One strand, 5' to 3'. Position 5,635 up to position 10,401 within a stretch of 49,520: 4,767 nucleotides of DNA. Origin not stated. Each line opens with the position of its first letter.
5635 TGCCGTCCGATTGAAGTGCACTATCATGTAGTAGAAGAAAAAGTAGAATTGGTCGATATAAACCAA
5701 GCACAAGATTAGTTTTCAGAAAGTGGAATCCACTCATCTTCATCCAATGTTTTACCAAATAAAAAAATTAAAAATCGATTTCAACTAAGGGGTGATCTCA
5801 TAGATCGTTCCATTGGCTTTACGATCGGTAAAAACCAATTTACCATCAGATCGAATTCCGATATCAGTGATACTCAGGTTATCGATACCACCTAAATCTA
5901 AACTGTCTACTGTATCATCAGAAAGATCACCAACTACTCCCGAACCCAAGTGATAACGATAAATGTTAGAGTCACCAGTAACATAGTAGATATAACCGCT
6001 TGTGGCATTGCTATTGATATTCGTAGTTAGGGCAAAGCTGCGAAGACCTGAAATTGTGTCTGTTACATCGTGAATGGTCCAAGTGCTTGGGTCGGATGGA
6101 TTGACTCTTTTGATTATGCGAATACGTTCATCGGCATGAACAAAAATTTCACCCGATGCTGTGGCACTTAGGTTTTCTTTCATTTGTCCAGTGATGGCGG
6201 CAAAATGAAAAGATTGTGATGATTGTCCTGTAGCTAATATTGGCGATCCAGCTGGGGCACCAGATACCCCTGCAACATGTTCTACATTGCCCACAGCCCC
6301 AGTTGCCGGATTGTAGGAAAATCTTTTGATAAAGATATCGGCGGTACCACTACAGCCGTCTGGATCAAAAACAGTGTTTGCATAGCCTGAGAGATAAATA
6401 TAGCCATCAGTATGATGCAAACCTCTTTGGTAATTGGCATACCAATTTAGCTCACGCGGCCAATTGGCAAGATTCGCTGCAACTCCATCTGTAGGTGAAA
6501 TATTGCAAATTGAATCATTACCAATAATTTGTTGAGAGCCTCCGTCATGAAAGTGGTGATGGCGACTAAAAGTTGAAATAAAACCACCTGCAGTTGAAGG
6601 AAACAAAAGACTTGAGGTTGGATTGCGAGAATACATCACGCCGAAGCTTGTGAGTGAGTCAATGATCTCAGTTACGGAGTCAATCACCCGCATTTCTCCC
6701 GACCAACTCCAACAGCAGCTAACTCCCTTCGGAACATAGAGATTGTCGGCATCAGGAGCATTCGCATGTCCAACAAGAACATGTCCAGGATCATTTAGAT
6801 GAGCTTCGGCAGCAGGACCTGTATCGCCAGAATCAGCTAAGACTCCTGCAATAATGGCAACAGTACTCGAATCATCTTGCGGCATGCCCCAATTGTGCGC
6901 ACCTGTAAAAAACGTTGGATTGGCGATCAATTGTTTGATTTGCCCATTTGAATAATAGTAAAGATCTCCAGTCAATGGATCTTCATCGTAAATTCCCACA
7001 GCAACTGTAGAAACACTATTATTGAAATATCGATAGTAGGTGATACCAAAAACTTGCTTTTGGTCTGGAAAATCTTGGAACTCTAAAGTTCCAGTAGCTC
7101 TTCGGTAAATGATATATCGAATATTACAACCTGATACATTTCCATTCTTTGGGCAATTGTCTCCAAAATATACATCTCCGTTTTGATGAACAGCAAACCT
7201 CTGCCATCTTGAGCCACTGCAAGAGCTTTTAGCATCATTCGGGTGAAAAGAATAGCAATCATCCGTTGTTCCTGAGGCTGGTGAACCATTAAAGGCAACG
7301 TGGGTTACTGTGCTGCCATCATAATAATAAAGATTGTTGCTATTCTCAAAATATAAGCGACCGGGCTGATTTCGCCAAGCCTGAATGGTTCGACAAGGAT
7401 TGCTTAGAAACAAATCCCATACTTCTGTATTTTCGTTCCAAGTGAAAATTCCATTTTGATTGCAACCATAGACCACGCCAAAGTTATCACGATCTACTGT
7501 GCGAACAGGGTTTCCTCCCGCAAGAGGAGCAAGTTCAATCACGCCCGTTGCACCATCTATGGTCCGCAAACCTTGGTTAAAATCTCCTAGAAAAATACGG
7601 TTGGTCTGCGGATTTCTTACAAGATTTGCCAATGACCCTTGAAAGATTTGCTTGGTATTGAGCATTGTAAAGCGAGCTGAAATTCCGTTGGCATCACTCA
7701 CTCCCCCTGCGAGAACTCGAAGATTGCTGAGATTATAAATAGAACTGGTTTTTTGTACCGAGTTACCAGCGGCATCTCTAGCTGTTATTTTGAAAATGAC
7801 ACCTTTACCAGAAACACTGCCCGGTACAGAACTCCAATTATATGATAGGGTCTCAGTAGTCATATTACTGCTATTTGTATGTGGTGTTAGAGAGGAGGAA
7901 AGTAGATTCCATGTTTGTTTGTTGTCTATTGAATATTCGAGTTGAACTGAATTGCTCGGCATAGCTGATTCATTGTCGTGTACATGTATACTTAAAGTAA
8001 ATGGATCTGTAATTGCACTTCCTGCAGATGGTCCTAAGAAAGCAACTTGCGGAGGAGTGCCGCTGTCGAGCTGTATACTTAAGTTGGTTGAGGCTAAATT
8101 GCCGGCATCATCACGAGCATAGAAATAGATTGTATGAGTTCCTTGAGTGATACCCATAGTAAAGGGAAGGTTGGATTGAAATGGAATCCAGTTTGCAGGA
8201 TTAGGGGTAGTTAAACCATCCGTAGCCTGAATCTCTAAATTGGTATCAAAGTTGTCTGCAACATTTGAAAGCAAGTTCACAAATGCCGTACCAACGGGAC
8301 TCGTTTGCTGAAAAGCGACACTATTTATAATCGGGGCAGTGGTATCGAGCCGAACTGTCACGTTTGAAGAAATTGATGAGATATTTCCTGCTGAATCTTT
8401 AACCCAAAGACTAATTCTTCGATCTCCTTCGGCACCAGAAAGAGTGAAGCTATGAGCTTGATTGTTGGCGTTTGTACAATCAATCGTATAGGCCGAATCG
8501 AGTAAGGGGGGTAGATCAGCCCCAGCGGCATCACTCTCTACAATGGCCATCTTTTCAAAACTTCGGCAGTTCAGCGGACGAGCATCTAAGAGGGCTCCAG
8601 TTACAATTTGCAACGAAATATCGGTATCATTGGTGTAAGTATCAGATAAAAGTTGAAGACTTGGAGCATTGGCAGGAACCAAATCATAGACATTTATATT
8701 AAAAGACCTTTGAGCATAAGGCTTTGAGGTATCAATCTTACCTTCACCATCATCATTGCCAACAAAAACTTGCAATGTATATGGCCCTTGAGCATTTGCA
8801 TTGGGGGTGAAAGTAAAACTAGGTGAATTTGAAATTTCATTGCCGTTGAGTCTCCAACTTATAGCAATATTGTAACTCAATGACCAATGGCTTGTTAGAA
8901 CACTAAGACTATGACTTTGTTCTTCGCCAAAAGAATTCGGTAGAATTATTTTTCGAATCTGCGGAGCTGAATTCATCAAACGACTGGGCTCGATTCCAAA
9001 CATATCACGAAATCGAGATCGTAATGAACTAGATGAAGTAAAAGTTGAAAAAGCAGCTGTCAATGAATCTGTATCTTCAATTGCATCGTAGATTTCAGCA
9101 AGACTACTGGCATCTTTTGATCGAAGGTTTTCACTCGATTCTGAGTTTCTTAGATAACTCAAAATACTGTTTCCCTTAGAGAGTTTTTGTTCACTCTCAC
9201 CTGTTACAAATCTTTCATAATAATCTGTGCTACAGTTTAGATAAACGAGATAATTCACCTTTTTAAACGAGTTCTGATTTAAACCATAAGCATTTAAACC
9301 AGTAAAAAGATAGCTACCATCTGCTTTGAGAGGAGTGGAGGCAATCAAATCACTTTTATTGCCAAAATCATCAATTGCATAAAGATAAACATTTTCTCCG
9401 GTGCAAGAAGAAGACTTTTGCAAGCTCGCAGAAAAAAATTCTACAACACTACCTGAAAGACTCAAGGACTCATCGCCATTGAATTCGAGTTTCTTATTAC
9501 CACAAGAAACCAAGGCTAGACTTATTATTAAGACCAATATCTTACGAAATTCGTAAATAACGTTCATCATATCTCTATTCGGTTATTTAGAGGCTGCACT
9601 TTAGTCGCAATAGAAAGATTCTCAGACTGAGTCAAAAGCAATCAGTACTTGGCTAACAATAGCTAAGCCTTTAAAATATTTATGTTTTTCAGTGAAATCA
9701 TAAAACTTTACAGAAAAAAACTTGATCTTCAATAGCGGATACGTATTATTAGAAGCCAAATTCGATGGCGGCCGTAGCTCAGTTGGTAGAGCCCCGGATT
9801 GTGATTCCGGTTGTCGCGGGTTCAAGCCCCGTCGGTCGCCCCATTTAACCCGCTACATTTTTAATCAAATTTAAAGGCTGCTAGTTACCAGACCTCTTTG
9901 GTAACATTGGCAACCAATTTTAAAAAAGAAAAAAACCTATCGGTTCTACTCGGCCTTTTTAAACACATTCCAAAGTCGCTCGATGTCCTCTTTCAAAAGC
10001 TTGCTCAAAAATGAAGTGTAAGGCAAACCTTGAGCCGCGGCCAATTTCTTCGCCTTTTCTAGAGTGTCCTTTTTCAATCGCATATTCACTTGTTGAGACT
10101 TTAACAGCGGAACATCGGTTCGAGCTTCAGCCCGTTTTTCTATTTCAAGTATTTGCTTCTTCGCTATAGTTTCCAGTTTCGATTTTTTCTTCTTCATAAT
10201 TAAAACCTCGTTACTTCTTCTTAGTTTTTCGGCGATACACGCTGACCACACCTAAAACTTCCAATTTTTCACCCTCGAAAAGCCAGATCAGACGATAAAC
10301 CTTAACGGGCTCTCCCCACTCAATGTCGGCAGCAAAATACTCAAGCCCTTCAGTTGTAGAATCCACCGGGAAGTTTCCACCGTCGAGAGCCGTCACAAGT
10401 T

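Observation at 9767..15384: tRNA-His-anchored islet with no integrase, packed with toxin-antitoxin-like modules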

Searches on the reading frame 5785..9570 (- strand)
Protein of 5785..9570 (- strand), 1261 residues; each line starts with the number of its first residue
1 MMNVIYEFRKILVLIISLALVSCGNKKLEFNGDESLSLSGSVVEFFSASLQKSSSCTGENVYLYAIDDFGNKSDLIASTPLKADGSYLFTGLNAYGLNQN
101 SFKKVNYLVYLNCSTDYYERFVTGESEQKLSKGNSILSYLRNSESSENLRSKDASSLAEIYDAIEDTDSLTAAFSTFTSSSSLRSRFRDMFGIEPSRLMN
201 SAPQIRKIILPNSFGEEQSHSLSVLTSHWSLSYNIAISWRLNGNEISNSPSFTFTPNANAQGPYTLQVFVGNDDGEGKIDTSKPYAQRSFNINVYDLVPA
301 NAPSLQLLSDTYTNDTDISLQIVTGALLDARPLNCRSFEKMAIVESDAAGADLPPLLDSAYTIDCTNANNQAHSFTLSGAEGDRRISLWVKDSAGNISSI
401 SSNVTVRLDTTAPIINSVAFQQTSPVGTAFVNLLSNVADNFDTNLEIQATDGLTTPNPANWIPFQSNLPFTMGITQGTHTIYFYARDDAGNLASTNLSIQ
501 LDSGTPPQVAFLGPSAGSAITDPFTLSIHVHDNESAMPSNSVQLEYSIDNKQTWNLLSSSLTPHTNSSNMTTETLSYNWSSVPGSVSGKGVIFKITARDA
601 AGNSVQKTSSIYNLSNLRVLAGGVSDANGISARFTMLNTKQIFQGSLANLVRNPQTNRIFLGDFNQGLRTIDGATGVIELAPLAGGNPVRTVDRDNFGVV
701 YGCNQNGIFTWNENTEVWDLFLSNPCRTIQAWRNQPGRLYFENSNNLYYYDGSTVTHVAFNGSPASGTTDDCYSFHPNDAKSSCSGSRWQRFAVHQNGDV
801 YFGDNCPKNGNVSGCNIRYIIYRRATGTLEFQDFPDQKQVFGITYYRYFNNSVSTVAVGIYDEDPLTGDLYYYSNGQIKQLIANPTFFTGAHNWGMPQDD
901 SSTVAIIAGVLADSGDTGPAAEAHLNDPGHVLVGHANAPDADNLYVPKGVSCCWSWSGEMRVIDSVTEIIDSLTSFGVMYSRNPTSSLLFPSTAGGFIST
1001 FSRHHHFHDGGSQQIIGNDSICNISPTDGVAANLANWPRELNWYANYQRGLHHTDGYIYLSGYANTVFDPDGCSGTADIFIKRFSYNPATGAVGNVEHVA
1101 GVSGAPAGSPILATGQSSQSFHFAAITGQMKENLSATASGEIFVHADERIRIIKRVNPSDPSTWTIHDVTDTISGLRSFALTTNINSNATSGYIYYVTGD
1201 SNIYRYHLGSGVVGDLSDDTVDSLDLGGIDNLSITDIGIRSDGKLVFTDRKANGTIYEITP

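Call 15: search_protein_families(library=pfam, max_evalue=0.01, proteins=[window:5785-9570:-])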
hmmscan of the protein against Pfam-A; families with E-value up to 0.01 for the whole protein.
window:5785-9570:- (1261 aa): 4 families
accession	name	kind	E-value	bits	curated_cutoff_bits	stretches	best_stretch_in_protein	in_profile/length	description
PF19077.6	Big_13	-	9.7e-08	32.9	27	0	473-502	71-101/102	Bacterial Ig-like domain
PF21471.3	Reelin_subrepeat-B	-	0.00048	20.3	27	1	524-572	42-90/127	Reelin subrepeat B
PF13895.12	Ig_2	-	0.005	17.5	27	0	234-275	28-68/79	Immunoglobulin domain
PF13750.12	Big_3_3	-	0.0075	16.4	27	0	380-442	13-73/157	Bacterial Ig-like domain (group 3)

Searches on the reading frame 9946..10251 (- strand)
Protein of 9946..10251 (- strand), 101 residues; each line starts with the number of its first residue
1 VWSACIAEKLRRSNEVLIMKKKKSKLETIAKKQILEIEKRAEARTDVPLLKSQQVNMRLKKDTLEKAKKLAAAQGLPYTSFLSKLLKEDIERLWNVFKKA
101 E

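Call 11: search_protein_families(library=pfam, max_evalue=0.01, proteins=[window:9946-10251:-])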
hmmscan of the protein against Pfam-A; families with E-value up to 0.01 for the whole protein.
window:9946-10251:- (101 aa): 1 family
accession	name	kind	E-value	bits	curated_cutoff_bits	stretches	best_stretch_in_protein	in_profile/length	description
PF12441.14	CopG_antitoxin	-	9.5e-07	29.9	28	1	51-88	41-78/79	CopG antitoxin of type II toxin-antitoxin system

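Call 23: search_protein_families(library=ncbifam, max_evalue=0.1, proteins=[window:9946-10251:-])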
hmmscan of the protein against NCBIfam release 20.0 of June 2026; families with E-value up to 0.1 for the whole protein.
window:9946-10251:- (101 aa): 2 families
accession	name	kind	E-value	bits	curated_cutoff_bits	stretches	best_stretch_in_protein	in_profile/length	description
NF048017.1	antitoxin_RelB_like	equivalog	0.013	15.7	50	1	58-96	1-39/70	type II toxin-antitoxin system RelB family antitoxin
NF000943.0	PRK00094.2-1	equivalog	0.025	14.2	400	1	2-91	11-98/296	NAD(P)H-dependent glycerol-3-phosphate dehydrogenase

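Call 24: search_protein_families(library=padloc, max_evalue=0.1, proteins=[window:9946-10251:-])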
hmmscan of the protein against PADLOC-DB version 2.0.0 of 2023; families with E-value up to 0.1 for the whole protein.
window:9946-10251:- (101 aa): 0 families

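Call 28: list_cluster_members(proteins=[window:9946-10197:-, window:10211-10531:-, window:10838-11170:+, window:11167-11703:+, window:11704-11964:-, window:11967-12212:-, window:13938-14543:-, window:15103-15384:+, window:15487-17364:+, window:5785-9570:-])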
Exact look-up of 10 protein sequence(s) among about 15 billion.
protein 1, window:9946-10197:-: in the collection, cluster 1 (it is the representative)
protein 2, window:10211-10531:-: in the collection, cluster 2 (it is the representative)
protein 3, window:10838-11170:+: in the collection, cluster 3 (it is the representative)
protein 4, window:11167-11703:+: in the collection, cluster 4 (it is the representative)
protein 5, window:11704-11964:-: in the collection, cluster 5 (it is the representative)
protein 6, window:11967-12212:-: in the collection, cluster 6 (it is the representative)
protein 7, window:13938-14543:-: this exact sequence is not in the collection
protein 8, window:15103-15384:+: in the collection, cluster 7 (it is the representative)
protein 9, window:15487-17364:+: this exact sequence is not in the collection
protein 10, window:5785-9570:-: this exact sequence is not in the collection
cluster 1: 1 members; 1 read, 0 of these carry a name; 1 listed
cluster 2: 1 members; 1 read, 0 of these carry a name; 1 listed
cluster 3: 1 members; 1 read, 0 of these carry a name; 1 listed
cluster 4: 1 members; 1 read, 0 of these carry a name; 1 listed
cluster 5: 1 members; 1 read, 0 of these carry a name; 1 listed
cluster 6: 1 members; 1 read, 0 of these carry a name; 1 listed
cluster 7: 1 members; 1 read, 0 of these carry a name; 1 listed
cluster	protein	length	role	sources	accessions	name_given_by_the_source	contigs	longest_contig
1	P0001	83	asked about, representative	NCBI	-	-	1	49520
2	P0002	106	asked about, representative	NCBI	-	-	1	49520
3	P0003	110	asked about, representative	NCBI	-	-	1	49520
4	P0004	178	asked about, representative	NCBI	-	-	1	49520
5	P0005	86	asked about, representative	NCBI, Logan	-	-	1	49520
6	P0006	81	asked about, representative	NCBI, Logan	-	-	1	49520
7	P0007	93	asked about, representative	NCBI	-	-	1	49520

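Call 29: find_encoding_contigs(protein=P0005, flank=10000, max_places=10)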
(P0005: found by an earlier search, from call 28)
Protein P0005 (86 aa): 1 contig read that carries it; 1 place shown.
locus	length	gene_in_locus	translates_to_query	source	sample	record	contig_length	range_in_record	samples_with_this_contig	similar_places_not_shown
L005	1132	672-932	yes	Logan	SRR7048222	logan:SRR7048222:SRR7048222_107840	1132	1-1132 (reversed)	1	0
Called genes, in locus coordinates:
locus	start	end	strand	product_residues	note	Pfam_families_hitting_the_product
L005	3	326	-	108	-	?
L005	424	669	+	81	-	PF07878:RHH_5, PF01402:RHH_1 (weak)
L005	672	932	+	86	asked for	PF05016:ParE_toxin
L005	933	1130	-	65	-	?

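Call 68: predict_structure(alignment_id=A4)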
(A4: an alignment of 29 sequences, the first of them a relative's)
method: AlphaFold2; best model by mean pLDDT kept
length: 106 residues; sequences in the alignment: 29
mean_pLDDT: 85.2   pTM: 0.74
mean pLDDT of the five models: 85.2, 84.9, 84.2, 84.1, 81.4
residues with pLDDT >= 90: 59; 70-90: 31; 50-70: 11; < 50: 5
segments of 3 or more residues with pLDDT < 50: 1-3
pLDDT, mean of each block of 10 residues (from residue 1): 73 94 84 78 94 94 93 87 93 82 53
secondary structure, 60 per line:
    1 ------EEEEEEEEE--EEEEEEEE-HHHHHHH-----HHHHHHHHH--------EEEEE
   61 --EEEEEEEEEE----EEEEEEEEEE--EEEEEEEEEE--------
elements in order: E7-15 E18-25 H27-33 H39-47 E56-60 E63-72 E77-86 E89-98

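Call 72: fold_search(model_id=the predicted structure, library=pdb)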
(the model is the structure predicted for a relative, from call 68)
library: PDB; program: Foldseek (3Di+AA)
matches with E <= 10: 526; with E <= 0.001: 0
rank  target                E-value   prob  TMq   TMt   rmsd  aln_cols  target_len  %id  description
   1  5ja8_E                1.6e-01  0.93  0.48  0.48   6.5        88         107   14  Crystal structure of the HigB2 toxin in complex with Nb2 (released 2017-04-05)
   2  3jcg_C                1.6e-01  0.60  0.32  0.12  10.8        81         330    6  Cryo-EM structure of the magnesium channel CorA in the magnesium-free, asymmetric open state I (released 2016-02-17)
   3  5ja8_G                1.9e-01  0.75  0.40  0.41   7.0        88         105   18  Crystal structure of the HigB2 toxin in complex with Nb2 (released 2017-04-05)
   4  9r0t_B                2.3e-01  0.25  0.28  0.28   8.8        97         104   11  De novo designed homodimeric NTF2-like protein with a hydrophobic pocket (released 2025-10-22)
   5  6mrk_U                2.8e-01  0.18  0.28  0.24  11.2       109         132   11  Crystal structure of dmNxf2 NTF2-like domain in complex with Nxt1/p15 (released 2019-07-03)
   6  3hi2_D                3.2e-01  0.91  0.47  0.54   3.6        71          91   14  Structure of the N-terminal domain of the E. coli antitoxin MqsA (YgiT/b3021) in complex with the E. coli toxin MqsR ( (released 2010-01-12)
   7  7nbu_Y                3.4e-01  0.30  0.33  0.30  11.0       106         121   19  Structure of the HigB1 toxin mutant K95A from Mycobacterium tuberculosis (Rv1955) and its target, the cspA mRNA, on th (released 2022-03-02)
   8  8wkd_A                3.8e-01  0.08  0.18  0.11  14.5        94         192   19  Connectase T1A C192S mutant from Methanocaldococcus mazei with peptide substrate (released 2025-01-15)
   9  3jcg_A                4.0e-01  0.38  0.33  0.13  10.9        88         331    4  Cryo-EM structure of the magnesium channel CorA in the magnesium-free, asymmetric open state I (released 2016-02-17)
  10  6w3w                  4.0e-01  0.33  0.30  0.30   9.5        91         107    9  An enumerative algorithm for de novo design of proteins with diverse pocket structures (released 2020-04-08)
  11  9qzd_A                4.2e-01  0.21  0.27  0.25  10.7        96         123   12  de novo NTF2-like protein (released 2025-10-22)
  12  3hi2_B                4.5e-01  0.94  0.51  0.56   3.0        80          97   15  Structure of the N-terminal domain of the E. coli antitoxin MqsA (YgiT/b3021) in complex with the E. coli toxin MqsR ( (released 2010-01-12)
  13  5ts4_A                4.7e-01  0.41  0.35  0.36  10.9        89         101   11  Crystal structure of a de novo designed protein with curved beta-sheet (released 2017-01-25)
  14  9r0t_C                5.0e-01  0.18  0.29  0.30  10.2        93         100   11  De novo designed homodimeric NTF2-like protein with a hydrophobic pocket (released 2025-10-22)
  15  4fxe_E                5.9e-01  0.54  0.42  0.51   4.4        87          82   15  Crystal structure of the intact E. coli RelBE toxin-antitoxin complex (released 2012-08-29)
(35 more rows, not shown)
